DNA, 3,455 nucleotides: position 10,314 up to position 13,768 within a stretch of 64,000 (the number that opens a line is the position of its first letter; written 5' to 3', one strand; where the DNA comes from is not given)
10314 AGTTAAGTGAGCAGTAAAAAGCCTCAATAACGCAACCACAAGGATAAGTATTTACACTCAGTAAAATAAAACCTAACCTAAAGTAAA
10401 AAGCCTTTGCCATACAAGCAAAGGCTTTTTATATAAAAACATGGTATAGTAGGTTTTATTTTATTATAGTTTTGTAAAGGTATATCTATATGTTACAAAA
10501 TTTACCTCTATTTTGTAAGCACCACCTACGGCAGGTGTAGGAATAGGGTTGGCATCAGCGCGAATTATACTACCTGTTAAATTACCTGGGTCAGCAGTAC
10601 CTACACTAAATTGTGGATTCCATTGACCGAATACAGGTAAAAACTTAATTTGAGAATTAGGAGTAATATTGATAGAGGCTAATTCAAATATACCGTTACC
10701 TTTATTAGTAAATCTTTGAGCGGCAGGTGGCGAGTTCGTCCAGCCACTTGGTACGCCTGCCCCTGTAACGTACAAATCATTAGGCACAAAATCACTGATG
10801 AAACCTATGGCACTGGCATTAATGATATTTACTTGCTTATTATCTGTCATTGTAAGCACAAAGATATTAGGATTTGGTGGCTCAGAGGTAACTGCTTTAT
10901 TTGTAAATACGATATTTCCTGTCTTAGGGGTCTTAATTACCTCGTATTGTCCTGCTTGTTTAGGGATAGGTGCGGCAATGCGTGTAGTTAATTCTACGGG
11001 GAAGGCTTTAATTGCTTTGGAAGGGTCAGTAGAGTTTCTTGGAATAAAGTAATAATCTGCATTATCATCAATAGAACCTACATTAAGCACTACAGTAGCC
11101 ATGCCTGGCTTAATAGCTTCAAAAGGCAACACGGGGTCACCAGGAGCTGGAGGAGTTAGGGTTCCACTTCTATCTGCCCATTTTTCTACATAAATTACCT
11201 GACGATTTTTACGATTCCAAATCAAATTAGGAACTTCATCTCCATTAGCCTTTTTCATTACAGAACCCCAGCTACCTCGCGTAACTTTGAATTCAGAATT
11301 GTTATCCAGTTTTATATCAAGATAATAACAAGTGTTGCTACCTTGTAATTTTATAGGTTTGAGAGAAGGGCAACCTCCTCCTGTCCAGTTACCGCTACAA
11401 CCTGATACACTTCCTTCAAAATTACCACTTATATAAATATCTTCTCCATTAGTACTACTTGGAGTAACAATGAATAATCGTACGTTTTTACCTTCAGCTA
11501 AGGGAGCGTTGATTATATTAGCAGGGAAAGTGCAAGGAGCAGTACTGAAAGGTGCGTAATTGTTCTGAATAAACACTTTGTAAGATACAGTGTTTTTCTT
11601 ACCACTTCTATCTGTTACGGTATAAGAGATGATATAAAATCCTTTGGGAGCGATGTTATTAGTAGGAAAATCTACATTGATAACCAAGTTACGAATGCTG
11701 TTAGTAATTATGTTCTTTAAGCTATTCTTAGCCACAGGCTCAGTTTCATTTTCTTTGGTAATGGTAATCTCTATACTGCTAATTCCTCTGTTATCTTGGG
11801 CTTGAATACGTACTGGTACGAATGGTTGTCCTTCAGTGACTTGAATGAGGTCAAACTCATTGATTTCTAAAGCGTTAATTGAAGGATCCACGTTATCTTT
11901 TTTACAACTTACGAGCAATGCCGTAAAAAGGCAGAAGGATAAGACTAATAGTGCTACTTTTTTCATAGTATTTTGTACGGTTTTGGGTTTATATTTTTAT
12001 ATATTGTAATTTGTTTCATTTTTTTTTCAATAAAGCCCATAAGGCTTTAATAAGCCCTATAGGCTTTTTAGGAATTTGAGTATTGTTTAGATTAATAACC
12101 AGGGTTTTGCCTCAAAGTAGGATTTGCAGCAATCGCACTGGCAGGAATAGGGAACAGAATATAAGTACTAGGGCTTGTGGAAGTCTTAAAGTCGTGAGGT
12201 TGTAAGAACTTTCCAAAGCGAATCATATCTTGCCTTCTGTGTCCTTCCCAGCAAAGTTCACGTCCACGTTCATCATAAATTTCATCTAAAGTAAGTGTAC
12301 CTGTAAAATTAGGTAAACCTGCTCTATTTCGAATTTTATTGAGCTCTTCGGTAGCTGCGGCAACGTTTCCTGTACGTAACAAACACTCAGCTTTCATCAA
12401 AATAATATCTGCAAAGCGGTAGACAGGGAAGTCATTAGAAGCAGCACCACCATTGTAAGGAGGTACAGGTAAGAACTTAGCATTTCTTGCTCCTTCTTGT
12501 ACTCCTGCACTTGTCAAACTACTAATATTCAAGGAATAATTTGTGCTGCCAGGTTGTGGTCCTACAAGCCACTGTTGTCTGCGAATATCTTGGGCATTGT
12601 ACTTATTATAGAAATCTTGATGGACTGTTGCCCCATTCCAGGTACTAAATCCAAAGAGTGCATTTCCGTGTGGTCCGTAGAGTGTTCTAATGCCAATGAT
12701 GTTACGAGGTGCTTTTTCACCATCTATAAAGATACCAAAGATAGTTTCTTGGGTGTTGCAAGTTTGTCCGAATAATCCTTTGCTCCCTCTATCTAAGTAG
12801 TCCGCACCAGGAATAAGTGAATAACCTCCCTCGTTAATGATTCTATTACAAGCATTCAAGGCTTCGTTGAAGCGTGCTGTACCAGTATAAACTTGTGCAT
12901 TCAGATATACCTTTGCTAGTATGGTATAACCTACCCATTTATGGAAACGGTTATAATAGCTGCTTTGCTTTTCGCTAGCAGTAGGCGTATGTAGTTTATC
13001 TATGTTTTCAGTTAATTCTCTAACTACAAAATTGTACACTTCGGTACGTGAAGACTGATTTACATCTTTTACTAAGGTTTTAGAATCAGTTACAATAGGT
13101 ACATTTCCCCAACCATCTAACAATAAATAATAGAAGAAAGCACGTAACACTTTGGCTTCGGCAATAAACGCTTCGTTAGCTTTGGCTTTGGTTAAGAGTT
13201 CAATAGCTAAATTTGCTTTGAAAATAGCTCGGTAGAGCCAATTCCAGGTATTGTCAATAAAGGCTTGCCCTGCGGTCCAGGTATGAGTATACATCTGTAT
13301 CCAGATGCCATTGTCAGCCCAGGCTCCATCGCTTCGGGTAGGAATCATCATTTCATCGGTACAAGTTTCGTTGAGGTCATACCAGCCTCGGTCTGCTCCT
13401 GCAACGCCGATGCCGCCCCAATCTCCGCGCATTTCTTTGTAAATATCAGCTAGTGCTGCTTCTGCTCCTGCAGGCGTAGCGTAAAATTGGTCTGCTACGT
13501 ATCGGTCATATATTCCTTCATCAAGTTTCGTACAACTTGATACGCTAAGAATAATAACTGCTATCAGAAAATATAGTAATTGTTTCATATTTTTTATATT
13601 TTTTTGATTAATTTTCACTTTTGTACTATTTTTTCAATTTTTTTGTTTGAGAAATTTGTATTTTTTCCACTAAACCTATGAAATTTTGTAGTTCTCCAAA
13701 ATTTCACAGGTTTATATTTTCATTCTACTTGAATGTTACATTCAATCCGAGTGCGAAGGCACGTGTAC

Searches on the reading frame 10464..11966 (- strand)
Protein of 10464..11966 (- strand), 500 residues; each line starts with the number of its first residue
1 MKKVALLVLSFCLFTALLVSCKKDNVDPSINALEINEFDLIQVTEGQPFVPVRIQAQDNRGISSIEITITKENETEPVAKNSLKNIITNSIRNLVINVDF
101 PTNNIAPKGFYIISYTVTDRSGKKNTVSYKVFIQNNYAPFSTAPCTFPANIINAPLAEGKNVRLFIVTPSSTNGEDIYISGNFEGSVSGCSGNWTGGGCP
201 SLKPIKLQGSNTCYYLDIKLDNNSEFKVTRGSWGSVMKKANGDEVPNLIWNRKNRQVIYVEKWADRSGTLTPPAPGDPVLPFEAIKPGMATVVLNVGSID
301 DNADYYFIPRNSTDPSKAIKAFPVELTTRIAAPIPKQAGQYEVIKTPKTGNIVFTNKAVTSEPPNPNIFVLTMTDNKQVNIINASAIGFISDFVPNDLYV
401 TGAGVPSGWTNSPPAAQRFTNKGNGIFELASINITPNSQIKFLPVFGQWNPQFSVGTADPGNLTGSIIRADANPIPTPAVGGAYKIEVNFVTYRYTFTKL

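Call 16: search_protein_families(library=pfam, proteins=[window:10464-11966:-], max_evalue=0.001)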
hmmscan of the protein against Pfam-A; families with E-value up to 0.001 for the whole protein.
window:10464-11966:- (500 aa): 1 family
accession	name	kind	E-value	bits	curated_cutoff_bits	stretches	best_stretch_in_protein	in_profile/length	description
PF15418.12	DUF4625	-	0.00017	22.3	27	1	23-132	9-129/131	Domain of unknown function (DUF4625)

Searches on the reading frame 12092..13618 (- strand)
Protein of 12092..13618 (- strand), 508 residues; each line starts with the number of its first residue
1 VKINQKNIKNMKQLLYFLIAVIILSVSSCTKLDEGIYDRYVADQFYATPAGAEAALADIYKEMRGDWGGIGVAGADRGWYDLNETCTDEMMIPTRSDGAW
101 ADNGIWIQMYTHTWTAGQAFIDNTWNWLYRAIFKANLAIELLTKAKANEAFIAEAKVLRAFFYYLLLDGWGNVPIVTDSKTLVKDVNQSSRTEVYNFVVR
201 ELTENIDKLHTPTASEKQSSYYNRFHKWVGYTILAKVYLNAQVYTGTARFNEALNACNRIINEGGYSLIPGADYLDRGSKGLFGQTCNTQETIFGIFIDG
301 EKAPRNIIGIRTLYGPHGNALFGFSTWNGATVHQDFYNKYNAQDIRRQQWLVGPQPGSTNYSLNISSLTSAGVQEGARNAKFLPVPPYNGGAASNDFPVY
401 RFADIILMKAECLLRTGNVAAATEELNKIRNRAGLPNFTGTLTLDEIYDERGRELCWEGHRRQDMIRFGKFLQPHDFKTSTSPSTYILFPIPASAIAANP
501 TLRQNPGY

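Call 16: search_protein_families(library=pfam, proteins=[window:12092-13618:-], max_evalue=0.001)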
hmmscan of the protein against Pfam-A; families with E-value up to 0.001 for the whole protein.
window:12092-13618:- (508 aa): 4 families
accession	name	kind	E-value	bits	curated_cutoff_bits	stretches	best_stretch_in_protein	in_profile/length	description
PF07980.17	SusD_RagB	-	6.3e-33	115.1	23.1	1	385-508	144-297/297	SusD family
PF14322.12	SusD-like_3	-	1.3e-22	81.4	27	1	93-239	46-191/191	Starch-binding associating with outer membrane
PF12771.13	SusD-like_2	-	1.3e-07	31.3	27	1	116-231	52-174/415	Starch-binding associating with outer membrane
PF12741.13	SusD-like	-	2.4e-06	27.3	27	1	102-231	59-194/495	Susd and RagB outer membrane lipoprotein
